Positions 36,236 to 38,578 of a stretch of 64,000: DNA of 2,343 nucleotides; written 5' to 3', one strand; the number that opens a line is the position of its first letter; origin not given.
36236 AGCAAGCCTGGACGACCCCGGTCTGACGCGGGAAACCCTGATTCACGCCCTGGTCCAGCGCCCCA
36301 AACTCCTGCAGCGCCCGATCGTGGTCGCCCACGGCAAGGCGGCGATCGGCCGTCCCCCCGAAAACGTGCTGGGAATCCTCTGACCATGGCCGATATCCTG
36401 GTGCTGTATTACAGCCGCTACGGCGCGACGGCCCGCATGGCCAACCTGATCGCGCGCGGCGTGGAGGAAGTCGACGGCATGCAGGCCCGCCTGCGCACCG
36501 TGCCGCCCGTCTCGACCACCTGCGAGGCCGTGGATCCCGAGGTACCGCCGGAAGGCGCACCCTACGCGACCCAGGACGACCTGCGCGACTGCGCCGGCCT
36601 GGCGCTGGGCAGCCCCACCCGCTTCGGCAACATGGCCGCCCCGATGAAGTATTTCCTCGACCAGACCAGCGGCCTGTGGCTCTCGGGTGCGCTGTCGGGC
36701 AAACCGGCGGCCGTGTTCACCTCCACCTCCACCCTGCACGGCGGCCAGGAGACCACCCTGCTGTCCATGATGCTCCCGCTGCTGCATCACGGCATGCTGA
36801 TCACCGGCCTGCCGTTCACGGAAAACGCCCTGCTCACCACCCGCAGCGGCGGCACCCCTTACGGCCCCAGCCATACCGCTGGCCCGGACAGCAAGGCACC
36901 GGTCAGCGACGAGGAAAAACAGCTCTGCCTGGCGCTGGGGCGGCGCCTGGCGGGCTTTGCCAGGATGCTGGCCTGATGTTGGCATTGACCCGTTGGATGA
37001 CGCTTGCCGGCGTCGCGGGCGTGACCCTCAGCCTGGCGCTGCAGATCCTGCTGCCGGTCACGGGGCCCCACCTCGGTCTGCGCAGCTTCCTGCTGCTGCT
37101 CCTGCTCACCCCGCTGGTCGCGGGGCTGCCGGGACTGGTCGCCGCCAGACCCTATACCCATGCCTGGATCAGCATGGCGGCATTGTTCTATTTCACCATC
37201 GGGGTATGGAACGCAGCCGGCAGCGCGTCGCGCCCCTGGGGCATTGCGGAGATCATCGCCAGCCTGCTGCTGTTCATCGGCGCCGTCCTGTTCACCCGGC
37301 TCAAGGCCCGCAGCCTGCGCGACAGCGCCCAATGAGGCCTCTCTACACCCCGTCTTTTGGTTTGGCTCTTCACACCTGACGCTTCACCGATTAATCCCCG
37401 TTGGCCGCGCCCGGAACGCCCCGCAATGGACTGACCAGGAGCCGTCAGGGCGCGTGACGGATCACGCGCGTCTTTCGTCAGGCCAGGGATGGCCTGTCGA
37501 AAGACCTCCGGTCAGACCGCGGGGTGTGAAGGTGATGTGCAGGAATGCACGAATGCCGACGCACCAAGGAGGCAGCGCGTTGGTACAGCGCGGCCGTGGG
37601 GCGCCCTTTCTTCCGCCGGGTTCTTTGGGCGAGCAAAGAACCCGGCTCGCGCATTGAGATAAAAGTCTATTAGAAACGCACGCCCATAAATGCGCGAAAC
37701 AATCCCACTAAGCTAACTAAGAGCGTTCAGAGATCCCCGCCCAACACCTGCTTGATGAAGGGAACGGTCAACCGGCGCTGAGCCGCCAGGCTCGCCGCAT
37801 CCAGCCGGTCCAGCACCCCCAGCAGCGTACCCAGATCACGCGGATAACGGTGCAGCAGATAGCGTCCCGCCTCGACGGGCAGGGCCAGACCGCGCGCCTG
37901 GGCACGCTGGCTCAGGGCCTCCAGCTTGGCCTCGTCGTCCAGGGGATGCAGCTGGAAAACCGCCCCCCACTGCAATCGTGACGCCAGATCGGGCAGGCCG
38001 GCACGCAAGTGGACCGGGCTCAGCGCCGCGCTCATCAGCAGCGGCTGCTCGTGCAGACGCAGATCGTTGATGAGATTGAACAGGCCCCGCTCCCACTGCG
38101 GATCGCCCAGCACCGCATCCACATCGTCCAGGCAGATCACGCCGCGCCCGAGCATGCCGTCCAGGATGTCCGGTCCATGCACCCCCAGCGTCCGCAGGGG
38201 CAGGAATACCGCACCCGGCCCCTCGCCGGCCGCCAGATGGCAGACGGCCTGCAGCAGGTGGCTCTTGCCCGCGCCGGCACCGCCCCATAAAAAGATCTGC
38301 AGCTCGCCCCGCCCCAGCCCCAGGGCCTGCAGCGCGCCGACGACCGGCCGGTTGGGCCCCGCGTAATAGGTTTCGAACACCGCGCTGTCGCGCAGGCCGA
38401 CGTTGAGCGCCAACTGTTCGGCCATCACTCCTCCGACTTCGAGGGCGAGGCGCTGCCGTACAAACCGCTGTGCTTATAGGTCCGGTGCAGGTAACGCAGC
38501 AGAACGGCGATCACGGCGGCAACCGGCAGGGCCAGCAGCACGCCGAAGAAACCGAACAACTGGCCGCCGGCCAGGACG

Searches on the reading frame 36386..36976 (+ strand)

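Call 64: search_protein_families(library=pfam, proteins=[window:36386-36976:+], max_evalue=0.01)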
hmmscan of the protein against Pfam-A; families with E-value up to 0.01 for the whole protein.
window:36386-36976:+ (196 aa): 3 families
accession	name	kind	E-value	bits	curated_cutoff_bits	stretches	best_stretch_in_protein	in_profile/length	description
PF03358.20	FMN_red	-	2e-09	37.6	24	1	13-126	14-127/152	NADPH-dependent FMN reductase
PF00258.30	Flavodoxin_1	-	2.8e-05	24.7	25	1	6-127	1-134/143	Flavodoxin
PF12724.12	Flavodoxin_5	-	0.00036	21.3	27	0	5-40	1-35/145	Flavodoxin domain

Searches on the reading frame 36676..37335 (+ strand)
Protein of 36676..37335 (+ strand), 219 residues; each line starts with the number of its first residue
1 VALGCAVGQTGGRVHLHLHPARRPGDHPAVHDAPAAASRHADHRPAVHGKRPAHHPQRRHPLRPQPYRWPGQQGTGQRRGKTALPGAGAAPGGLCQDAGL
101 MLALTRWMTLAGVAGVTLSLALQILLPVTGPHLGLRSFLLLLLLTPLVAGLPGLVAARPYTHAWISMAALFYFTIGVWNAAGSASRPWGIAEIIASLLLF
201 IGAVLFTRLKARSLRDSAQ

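Call 64: search_protein_families(library=pfam, proteins=[window:36676-37335:+], max_evalue=0.01)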
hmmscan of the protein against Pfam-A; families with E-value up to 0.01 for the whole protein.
window:36676-37335:+ (219 aa): 1 family
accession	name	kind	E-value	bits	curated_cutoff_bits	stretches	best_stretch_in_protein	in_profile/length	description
PF09842.14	DUF2069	-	3e-17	63.1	23.3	1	116-210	10-103/104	Predicted membrane protein (DUF2069)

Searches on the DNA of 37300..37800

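Call 82: search_rna_families(source=window, start=37300, end=37800, threshold=evalue, max_evalue=10, show_alignments=2)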
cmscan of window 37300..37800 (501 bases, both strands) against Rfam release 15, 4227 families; matches with E-value up to 10: 6.
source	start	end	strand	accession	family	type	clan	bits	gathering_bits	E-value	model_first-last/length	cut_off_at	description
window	37355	37510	+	RF02809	RsmW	Gene; sRNA;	CL00106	28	52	0.0079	1-124/124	no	RsmW RNA family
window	37470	37505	-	RF03706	mir-2253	Gene; miRNA;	-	17.7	47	0.74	3-53/57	no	mir-2253 microRNA precursor family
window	37629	37652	+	RF03192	mir-6794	Gene; miRNA;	-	17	74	2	19-42/62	no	mir-6794 microRNA precursor family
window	37465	37510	+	RF03988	mir-6301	Gene; miRNA;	-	16.1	70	1.5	1-78/78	no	mir-6301 microRNA precursor family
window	37653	37771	-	RF01934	bxd_6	Gene; lncRNA;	-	12.8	50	8.9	1-93/93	no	Bithoraxoid conserved region 6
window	37443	37464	-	RF01133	sR3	Gene; snRNA; snoRNA; CD-box;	-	9.2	41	8.6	35-55/55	no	Small nucleolar RNA sR3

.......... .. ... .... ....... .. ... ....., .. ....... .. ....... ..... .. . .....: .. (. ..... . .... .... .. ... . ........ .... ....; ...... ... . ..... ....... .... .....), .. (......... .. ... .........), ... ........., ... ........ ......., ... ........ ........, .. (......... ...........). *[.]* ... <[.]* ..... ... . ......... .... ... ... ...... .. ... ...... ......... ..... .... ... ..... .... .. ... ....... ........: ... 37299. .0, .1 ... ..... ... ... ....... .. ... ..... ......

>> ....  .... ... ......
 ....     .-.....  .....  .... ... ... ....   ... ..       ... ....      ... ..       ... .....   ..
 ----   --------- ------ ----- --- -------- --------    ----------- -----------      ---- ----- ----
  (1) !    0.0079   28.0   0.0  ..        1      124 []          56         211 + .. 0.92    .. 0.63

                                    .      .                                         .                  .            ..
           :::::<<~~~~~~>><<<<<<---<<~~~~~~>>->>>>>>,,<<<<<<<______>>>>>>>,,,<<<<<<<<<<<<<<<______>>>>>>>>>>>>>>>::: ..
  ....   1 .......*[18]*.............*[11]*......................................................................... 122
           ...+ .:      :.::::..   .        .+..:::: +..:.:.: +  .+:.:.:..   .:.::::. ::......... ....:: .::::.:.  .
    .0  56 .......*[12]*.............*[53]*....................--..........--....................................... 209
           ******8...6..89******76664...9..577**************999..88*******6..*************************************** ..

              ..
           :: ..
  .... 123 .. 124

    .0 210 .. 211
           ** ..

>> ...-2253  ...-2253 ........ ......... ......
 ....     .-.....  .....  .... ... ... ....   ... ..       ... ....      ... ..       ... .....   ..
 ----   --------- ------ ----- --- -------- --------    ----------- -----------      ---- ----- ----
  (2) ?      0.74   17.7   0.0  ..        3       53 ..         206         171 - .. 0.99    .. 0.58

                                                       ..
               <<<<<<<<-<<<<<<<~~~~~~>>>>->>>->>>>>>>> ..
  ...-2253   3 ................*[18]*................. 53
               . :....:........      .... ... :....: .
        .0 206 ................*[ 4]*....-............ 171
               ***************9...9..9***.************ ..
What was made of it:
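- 37385..37730 (+): Copy C, which has no module. Its GGA strand is the + strand. Hairpin 1 lies at 37616-37645 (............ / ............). Its hairpin loops read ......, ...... and CGGA. It lies between the convergent genes DUF2069 (36676-37335, +) and hda (37727-38428, -). Rfam RsmW at 37355-37510 (+), 28 bits, E = 0.0079, clan CL00106 (call 82).
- Closest known: RsmW and the Csr/Rsm sRNAs. Same: Copy C's best Rfam hit is RsmW (call 82).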

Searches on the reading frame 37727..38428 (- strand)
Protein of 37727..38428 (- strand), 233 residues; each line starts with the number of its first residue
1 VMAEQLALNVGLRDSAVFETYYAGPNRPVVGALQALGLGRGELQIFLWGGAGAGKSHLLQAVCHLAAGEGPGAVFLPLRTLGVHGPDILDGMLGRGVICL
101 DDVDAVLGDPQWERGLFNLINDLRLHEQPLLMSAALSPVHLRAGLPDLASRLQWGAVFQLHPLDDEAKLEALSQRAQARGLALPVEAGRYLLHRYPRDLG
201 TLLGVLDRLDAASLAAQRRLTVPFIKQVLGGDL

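Call 64: search_protein_families(library=pfam, proteins=[window:37727-38428:-], max_evalue=0.01)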
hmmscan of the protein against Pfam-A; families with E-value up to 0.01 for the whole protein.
window:37727-38428:- (233 aa): 3 families
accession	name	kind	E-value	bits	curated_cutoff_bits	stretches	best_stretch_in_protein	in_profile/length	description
PF22688.2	Hda_lid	-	9.1e-28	96.5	27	1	165-229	1-65/65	Hda, lid domain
PF00308.24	Bac_DnaA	-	7.4e-07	29.9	23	0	44-67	36-59/162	Bacterial DnaA ATPAse domain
PF05729.18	NACHT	-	0.0053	17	26.7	0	45-71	3-29/167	NACHT domain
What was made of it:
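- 37385..37730 (+): Genes in call 64.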
